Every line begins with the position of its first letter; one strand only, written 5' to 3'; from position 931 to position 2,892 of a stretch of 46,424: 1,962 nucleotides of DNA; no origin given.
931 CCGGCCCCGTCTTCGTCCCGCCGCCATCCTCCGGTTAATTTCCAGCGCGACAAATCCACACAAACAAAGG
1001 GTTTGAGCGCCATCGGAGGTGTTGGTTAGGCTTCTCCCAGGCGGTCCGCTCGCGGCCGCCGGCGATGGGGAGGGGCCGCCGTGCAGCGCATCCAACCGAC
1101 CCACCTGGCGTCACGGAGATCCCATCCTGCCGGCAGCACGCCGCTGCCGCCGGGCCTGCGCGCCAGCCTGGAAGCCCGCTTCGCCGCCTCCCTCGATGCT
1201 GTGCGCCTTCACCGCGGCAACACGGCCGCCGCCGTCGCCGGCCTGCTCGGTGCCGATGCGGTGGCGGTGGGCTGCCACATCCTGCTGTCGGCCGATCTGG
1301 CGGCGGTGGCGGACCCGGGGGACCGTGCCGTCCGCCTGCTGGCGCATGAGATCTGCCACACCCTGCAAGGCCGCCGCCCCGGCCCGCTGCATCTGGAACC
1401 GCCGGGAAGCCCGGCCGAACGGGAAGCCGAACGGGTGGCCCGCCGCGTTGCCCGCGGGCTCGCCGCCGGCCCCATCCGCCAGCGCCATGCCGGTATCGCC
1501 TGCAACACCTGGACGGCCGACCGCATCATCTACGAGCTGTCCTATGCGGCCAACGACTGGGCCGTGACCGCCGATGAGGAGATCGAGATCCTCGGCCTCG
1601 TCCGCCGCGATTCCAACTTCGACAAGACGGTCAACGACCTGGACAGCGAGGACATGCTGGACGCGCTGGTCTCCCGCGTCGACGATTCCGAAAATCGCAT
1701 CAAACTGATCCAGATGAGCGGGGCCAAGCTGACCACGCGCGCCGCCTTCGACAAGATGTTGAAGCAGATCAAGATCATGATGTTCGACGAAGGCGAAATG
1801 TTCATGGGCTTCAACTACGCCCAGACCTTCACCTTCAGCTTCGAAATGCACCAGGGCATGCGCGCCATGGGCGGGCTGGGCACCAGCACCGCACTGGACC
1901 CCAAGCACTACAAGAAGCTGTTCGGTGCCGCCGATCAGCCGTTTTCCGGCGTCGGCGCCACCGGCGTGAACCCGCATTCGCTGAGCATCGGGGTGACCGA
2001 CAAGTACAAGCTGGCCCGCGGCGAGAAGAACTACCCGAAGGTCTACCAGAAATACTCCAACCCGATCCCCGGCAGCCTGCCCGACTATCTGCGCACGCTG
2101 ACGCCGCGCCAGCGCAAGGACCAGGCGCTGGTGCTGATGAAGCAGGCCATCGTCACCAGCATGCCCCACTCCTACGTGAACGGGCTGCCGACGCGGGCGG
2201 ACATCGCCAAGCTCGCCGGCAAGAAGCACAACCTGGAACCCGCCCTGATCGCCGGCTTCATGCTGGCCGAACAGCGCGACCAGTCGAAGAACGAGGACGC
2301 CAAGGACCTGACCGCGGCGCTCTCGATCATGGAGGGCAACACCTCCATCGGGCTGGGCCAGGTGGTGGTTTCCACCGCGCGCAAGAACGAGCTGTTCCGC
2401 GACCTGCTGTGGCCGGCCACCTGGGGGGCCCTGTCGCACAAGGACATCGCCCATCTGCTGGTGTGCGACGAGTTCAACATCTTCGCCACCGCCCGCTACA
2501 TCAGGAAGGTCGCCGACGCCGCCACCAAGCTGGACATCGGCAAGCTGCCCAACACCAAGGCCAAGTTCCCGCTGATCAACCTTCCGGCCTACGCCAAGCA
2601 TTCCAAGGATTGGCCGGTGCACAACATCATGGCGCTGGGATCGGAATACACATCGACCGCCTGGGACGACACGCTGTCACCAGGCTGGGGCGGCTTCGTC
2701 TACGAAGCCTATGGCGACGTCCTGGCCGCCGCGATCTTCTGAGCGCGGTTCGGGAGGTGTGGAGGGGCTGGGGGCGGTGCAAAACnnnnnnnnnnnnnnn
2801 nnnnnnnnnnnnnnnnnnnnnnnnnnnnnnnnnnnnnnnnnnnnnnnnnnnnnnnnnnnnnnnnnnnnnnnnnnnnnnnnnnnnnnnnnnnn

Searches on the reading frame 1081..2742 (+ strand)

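Call 5: search_protein_families(library=pfam, proteins=[window:1081-2742:+], max_evalue=0.01)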
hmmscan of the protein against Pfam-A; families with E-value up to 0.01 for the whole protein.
window:1081-2742:+ (553 aa): 3 families
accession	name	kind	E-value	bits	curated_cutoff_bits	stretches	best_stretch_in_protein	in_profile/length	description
PF22115.1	T6SS_Tse3_cat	-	3.6e-54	184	27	1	288-478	1-188/189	T6SS, Peptidoglycan muramidase Tse3, catalytic domain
PF22120.2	T6SS_Tse3_N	-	1.9e-20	73.6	27.2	1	144-222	2-78/104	T6SS, Peptidoglycan muramidase Tse3, N-terminal domain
PF13699.11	eCIS_core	-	9.3e-16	58.2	22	1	21-99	1-77/79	eCIS core domain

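Call 72: search_protein_families(library=padloc, proteins=[window:1081-2742:+], max_evalue=0.01)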
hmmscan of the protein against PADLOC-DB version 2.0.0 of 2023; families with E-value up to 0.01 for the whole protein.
window:1081-2742:+ (553 aa): 0 families
